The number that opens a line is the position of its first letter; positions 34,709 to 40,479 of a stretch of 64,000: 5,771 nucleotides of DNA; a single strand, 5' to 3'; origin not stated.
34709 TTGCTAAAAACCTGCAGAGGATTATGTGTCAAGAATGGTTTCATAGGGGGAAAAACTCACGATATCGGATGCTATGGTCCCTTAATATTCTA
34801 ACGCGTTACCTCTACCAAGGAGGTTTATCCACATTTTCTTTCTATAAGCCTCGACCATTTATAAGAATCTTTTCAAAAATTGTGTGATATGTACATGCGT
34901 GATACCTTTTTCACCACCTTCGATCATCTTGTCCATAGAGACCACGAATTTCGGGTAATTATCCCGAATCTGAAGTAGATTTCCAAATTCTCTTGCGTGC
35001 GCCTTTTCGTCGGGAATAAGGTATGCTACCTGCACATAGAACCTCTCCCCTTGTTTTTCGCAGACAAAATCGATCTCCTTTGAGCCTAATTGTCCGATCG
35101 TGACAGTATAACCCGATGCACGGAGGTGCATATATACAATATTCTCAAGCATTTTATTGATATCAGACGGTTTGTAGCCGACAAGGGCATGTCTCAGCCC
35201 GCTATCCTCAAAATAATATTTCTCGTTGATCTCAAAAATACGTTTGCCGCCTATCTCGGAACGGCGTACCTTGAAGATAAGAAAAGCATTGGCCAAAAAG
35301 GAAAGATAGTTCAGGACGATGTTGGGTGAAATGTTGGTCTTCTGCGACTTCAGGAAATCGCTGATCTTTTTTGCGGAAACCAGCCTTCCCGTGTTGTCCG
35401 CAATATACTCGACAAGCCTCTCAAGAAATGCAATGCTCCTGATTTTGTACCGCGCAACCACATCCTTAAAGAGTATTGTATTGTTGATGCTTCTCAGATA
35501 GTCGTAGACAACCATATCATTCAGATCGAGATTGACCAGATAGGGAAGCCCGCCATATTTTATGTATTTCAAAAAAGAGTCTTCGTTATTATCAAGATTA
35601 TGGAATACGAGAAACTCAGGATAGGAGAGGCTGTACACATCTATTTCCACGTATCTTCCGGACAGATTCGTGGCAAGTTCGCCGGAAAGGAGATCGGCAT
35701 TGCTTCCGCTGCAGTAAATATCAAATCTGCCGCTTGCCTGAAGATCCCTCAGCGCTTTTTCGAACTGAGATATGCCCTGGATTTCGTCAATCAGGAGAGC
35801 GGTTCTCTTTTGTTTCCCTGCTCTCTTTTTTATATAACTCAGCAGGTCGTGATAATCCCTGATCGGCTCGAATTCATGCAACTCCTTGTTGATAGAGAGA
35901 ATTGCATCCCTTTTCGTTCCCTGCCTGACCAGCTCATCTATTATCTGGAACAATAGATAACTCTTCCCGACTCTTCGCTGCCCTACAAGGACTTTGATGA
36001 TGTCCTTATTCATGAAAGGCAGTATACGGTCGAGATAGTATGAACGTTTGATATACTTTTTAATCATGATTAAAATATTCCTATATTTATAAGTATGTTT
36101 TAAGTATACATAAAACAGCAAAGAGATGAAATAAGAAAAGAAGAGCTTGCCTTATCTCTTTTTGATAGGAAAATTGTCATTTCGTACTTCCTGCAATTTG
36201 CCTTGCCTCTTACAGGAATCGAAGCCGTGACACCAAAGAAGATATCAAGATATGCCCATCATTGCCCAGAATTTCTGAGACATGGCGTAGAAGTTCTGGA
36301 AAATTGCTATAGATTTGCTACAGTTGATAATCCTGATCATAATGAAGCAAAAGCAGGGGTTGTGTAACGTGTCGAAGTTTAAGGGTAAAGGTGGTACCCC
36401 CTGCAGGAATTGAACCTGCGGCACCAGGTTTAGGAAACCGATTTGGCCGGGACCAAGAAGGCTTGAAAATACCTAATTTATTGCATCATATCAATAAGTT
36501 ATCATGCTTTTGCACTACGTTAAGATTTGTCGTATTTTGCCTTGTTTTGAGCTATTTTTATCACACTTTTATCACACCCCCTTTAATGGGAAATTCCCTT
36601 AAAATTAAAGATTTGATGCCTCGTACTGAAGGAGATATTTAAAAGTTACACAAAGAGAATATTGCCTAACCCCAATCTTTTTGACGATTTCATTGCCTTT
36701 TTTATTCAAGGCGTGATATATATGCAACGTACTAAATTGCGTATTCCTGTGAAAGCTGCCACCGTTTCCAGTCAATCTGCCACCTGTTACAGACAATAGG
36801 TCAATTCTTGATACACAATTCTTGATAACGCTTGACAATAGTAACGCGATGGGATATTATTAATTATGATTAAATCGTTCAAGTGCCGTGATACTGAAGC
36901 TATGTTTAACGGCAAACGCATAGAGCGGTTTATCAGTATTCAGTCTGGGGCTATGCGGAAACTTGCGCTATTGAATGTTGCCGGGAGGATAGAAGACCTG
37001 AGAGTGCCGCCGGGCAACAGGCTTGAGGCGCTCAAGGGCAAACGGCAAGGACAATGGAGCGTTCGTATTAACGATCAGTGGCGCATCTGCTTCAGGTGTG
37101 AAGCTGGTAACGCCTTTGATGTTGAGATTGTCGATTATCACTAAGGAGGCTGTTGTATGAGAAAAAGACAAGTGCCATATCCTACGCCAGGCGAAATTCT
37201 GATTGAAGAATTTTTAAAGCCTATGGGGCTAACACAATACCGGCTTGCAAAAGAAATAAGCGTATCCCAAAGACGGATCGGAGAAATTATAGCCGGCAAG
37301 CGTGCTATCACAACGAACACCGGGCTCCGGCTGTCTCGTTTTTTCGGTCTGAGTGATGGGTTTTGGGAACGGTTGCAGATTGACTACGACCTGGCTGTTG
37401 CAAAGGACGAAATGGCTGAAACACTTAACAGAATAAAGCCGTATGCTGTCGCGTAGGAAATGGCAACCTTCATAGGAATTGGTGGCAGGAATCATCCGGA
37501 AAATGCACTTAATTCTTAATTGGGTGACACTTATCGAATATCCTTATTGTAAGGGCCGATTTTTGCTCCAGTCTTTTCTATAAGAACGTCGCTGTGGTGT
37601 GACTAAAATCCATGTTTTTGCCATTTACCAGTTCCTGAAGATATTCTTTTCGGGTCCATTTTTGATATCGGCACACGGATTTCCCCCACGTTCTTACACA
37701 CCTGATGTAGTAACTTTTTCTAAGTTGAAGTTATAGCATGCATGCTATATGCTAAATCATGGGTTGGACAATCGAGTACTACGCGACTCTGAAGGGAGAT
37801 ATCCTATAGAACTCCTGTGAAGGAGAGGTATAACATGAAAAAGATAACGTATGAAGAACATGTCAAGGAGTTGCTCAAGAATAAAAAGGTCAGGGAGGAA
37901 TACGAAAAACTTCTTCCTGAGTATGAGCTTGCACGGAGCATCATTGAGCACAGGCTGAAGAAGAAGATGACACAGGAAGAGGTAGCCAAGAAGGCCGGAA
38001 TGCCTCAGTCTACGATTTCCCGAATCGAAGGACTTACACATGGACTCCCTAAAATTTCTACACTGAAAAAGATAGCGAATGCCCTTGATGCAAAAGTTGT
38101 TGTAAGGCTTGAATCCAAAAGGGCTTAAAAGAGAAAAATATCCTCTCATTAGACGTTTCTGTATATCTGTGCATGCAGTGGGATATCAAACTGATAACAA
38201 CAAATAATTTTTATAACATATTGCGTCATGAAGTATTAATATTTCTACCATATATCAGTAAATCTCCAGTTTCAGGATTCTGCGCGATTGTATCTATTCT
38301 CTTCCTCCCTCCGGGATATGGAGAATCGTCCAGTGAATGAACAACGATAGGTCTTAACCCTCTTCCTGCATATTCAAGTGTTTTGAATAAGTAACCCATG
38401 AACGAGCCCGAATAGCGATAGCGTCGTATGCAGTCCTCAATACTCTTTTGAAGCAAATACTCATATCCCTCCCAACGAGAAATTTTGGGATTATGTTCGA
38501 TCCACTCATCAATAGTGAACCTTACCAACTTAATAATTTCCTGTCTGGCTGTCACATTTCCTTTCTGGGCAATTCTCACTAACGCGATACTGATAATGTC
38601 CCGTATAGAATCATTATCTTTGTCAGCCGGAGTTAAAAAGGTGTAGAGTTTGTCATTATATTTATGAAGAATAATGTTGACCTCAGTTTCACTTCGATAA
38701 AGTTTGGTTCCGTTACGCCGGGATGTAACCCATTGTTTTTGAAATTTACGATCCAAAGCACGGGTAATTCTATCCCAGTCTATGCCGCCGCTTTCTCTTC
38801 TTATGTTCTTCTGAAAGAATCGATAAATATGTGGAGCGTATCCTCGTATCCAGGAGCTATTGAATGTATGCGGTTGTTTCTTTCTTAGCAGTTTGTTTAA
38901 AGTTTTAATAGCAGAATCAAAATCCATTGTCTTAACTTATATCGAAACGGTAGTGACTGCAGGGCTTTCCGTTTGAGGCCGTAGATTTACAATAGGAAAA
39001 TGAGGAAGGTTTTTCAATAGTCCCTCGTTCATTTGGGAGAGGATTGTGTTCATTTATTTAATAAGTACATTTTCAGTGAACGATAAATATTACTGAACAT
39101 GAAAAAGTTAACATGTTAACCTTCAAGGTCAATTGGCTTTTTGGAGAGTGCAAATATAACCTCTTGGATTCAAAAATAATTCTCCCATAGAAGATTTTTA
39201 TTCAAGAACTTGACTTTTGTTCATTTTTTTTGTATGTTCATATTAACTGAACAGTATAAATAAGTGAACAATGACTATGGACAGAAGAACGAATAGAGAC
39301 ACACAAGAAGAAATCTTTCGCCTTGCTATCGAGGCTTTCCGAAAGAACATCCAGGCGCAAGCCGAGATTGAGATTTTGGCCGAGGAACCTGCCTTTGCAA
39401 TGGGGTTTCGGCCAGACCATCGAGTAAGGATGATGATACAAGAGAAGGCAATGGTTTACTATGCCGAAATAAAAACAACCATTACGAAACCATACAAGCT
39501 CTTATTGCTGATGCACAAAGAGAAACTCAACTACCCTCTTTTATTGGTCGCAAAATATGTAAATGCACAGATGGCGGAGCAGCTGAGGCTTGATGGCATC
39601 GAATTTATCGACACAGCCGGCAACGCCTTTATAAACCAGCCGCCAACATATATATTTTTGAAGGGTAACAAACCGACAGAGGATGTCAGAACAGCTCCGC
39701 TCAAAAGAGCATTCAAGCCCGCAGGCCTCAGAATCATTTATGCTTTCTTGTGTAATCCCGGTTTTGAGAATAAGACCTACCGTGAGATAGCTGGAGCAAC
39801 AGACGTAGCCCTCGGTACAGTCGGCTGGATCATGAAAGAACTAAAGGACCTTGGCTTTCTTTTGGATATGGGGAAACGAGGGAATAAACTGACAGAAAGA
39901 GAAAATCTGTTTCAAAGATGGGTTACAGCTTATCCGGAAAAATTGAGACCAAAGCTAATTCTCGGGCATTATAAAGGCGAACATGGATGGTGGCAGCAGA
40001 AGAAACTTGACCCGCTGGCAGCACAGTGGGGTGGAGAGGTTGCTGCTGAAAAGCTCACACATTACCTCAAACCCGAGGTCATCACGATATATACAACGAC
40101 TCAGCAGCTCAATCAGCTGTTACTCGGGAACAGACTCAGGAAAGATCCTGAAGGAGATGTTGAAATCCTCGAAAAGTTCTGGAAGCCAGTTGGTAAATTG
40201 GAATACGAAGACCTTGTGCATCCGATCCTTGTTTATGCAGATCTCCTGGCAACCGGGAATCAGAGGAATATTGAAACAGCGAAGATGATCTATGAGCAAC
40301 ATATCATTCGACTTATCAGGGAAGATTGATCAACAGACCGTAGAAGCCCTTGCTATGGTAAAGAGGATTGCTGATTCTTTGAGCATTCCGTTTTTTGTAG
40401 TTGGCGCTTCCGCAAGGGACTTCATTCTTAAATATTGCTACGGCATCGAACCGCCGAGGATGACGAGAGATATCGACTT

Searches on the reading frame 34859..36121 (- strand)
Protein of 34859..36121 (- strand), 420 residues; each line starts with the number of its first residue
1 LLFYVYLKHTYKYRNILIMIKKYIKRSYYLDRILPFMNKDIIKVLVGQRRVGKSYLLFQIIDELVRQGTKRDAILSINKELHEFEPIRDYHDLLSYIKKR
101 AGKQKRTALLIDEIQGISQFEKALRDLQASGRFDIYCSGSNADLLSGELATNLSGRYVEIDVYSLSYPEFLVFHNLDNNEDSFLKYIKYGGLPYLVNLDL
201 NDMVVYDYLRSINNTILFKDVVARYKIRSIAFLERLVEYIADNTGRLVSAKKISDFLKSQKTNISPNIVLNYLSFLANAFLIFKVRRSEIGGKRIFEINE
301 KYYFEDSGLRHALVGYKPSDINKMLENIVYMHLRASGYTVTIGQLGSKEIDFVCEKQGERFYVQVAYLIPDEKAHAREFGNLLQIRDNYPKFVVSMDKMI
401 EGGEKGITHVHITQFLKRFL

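Call 72: search_protein_families(library=pfam, proteins=[window:34859-36121:-], max_evalue=0.001)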
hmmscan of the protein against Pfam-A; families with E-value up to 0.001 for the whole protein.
window:34859-36121:- (420 aa): 3 families
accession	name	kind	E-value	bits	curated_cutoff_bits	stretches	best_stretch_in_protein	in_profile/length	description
PF13173.12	AAA_14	-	1.2e-27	96.9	27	1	42-171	4-129/129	AAA domain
PF13635.12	DUF4143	-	1.1e-16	61.5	28.1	1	219-366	2-158/160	Domain of unknown function (DUF4143)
PF13401.12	AAA_22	-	0.00031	21.5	27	0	44-128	9-105/130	AAA domain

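Call 94: search_protein_families(library=padloc, proteins=[window:34859-36121:-], max_evalue=0.001)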
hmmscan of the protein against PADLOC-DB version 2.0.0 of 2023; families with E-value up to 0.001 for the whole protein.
window:34859-36121:- (420 aa): 7 families
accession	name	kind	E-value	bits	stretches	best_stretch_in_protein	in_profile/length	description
PDLC04787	PDC-S01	-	2.1e-148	492.6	1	18-417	5-407/412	-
PDLC04789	PDC-S01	-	4.6e-36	122.6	1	32-334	9-300/375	-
PDLC04791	PDC-S01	-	3.3e-23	80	1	38-366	17-350/395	-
PDLC04790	PDC-S01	-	4.8e-17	59.8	1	16-334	5-326/422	-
PDLC04786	PDC-S01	-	1.4e-14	51.7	1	44-174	24-157/439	-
PDLC04792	PDC-S01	-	1.1e-09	35.4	1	42-179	21-160/452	-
PDLC04788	PDC-S01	-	5.5e-09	33.4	1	44-174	23-154/448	-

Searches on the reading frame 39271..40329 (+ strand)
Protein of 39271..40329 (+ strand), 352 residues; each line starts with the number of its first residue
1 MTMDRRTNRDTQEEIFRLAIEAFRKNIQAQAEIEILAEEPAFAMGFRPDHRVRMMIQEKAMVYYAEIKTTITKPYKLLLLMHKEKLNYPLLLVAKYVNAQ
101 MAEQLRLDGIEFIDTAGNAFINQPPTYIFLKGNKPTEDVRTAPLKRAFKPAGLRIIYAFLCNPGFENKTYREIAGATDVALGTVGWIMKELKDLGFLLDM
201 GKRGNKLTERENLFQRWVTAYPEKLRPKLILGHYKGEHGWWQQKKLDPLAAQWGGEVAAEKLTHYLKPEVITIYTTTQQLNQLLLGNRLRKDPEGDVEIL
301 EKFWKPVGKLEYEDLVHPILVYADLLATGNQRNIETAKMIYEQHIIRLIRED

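Call 6: search_protein_families(library=pfam, proteins=[window:39271-40329:+], max_evalue=0.001)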
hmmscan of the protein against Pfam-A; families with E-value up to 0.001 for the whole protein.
window:39271-40329:+ (352 aa): 1 family
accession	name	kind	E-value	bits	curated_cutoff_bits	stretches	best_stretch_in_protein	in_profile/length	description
PF09952.14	AbiEi_2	-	3.4e-43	147.9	21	1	206-345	1-142/143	Transcriptional regulator, AbiEi antitoxin, Type IV TA system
